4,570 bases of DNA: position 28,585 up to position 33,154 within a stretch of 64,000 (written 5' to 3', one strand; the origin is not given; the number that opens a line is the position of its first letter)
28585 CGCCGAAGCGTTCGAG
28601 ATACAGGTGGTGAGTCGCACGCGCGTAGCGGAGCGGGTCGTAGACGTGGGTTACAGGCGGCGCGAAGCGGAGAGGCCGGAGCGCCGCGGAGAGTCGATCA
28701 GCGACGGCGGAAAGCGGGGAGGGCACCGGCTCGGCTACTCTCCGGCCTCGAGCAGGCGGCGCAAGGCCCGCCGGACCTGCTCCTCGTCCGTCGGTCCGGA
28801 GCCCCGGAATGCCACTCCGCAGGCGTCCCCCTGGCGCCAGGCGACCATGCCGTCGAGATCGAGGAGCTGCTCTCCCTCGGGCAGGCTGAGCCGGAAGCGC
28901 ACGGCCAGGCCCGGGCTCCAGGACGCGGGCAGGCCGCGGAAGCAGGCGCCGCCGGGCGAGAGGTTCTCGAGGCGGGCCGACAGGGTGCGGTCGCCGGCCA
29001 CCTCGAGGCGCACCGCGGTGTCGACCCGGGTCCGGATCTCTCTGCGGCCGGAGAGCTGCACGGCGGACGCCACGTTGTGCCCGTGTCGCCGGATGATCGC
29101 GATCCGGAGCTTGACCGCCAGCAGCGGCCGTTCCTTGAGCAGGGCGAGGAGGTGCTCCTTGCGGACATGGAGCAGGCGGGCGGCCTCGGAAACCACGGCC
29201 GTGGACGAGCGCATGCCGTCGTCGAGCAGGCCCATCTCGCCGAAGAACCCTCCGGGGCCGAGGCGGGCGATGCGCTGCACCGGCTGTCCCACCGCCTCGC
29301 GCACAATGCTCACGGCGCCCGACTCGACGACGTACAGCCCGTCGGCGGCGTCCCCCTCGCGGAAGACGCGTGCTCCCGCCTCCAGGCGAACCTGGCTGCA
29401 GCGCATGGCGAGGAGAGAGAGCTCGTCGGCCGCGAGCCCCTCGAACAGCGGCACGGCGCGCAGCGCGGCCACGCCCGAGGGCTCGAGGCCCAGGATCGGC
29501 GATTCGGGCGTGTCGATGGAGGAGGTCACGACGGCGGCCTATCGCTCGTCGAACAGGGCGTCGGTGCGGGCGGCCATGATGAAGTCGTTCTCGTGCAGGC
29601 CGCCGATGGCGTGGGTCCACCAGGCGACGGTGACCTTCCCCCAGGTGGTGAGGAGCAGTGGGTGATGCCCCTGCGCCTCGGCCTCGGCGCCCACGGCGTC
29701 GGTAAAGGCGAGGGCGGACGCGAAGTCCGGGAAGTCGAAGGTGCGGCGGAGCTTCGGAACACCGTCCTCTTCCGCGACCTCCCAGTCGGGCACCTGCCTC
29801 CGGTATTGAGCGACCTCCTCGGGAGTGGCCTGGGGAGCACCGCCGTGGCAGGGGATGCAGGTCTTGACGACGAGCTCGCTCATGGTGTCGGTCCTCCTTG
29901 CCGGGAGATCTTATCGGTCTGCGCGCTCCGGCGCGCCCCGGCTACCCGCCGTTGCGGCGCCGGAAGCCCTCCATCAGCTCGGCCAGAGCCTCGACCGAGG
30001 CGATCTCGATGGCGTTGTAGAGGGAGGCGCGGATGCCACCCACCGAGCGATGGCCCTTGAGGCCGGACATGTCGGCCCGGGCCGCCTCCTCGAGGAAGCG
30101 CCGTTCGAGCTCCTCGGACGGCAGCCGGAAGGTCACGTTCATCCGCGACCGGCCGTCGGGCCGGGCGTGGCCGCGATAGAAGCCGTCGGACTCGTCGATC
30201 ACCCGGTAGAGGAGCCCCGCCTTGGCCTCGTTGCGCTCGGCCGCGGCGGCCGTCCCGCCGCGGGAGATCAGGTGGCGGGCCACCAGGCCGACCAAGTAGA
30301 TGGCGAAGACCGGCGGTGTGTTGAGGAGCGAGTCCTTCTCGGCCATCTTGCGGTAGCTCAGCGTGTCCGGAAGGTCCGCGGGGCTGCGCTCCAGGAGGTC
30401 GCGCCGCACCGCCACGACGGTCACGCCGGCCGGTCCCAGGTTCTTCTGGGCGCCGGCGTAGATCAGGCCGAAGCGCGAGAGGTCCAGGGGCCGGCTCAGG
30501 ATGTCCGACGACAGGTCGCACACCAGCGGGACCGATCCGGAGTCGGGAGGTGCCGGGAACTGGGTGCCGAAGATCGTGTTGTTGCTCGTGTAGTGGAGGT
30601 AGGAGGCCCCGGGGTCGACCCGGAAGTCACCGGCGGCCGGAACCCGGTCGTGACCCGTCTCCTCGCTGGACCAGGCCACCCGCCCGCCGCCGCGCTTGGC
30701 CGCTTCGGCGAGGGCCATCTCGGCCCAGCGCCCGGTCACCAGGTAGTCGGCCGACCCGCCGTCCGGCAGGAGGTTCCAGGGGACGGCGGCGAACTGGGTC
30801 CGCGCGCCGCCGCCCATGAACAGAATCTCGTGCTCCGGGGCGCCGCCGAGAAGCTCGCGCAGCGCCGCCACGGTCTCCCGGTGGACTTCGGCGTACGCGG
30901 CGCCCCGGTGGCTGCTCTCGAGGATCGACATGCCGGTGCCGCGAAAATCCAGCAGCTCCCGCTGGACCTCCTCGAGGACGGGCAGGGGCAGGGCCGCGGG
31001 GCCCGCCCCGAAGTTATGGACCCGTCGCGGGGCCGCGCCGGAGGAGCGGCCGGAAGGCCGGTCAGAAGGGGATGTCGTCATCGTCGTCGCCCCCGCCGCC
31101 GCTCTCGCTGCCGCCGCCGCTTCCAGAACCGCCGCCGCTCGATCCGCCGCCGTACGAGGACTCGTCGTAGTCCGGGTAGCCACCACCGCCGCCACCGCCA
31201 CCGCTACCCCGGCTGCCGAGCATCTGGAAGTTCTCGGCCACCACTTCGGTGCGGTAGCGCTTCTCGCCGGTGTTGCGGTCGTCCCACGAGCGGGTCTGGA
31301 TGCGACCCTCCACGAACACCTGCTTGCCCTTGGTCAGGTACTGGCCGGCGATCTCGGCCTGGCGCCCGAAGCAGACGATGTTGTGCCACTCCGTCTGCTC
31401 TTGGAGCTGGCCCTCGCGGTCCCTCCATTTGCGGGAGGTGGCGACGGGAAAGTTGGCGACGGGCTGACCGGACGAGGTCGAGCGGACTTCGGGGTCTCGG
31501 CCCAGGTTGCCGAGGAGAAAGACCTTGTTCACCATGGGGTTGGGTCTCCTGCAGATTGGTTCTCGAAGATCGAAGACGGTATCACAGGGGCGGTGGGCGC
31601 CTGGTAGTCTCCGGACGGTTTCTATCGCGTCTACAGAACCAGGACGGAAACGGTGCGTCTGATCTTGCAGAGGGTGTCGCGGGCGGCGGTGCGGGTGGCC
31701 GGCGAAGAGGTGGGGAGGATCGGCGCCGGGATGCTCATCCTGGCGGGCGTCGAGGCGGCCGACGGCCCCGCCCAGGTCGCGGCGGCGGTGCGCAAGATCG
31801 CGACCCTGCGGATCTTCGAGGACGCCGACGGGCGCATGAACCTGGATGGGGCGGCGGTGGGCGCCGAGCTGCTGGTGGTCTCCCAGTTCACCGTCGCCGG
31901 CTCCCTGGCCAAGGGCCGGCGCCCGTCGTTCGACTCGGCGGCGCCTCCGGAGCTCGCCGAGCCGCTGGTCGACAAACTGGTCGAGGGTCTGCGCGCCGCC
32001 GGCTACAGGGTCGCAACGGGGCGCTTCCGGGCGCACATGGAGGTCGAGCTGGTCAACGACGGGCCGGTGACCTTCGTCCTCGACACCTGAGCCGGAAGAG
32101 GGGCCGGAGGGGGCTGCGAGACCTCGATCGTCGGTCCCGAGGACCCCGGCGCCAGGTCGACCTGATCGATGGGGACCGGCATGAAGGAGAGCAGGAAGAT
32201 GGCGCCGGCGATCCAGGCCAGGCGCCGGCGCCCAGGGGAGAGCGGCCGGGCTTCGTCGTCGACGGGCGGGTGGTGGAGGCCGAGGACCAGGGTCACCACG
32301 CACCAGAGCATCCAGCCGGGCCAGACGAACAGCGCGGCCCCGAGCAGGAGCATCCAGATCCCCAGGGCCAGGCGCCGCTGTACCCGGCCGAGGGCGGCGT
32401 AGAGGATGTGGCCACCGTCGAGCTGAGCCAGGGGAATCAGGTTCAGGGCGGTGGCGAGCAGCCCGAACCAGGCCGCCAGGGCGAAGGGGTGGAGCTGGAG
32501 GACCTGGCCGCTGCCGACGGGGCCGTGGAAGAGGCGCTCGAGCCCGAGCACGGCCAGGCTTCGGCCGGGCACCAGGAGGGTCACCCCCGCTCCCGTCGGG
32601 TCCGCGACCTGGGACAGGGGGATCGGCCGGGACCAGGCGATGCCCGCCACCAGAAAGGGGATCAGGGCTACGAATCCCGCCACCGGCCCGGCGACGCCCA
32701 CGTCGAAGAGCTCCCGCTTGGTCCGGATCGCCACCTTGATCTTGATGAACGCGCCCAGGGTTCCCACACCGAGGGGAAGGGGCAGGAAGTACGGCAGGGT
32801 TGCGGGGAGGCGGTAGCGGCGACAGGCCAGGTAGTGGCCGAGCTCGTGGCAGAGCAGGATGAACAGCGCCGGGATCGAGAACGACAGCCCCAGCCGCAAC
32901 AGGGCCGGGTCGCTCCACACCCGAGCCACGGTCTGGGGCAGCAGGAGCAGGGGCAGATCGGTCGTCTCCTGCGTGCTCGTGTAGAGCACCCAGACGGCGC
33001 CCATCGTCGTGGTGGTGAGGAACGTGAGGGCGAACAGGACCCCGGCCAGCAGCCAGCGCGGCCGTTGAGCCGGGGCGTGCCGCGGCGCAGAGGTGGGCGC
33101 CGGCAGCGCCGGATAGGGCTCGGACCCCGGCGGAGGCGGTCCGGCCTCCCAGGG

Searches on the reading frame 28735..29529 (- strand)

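Call 14: search_protein_families(library=pfam, proteins=[window:28735-29529:-], max_evalue=0.00001)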
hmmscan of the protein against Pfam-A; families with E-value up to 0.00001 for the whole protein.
window:28735-29529:- (264 aa): 2 families
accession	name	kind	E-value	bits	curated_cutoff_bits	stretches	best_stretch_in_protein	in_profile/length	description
PF00027.35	cNMP_binding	-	1.5e-21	76.6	27.5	1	47-133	2-88/89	Cyclic nucleotide-binding domain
PF07238.19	PilZ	-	1.4e-11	45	22.5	1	162-256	3-100/102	PilZ domain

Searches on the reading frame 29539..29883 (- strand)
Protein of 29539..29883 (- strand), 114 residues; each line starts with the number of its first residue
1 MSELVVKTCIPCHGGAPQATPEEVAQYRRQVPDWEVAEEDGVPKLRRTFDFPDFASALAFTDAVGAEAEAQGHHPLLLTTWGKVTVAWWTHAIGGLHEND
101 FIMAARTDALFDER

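Call 14: search_protein_families(library=pfam, proteins=[window:29539-29883:-], max_evalue=0.00001)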
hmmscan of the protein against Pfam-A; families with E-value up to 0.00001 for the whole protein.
window:29539-29883:- (114 aa): 1 family
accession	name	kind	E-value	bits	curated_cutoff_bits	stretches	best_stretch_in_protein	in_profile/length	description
PF01329.24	Pterin_4a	-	1.4e-29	102.5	26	1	19-110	3-91/91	Pterin 4 alpha carbinolamine dehydratase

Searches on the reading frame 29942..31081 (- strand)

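Call 14: search_protein_families(library=pfam, proteins=[window:29942-31081:-], max_evalue=0.00001)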
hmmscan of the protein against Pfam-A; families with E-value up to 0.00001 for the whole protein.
window:29942-31081:- (379 aa): 1 family
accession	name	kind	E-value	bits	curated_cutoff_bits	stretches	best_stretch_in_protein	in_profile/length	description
PF00266.25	Aminotran_5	-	1.5e-41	143.1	21.5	1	22-366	2-371/371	Aminotransferase class-V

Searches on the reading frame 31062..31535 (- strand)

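Call 14: search_protein_families(library=pfam, proteins=[window:31062-31535:-], max_evalue=0.00001)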
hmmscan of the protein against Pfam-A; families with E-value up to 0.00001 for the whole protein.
window:31062-31535:- (157 aa): 1 family
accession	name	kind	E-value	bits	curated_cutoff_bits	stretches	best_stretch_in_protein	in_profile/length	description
PF00436.31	SSB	-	1e-40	138.4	26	1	2-106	1-104/104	Single-strand binding protein family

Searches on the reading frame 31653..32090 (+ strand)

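Call 14: search_protein_families(library=pfam, proteins=[window:31653-32090:+], max_evalue=0.00001)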
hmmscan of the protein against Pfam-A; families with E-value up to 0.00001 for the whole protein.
window:31653-32090:+ (145 aa): 1 family
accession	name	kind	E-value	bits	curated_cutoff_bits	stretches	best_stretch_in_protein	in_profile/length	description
PF02580.21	Tyr_Deacylase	-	6.9e-50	169.6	25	1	2-144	1-144/144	D-Tyr-tRNA(Tyr) deacylase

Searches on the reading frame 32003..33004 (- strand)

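Call 14: search_protein_families(library=pfam, proteins=[window:32003-33004:-], max_evalue=0.00001)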
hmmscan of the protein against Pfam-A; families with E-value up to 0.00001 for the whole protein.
window:32003-33004:- (333 aa): 1 family
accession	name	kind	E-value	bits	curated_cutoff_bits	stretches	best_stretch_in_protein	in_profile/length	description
PF02163.28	Peptidase_M50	-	2.3e-19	70.1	27.2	1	43-212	3-201/221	Peptidase family M50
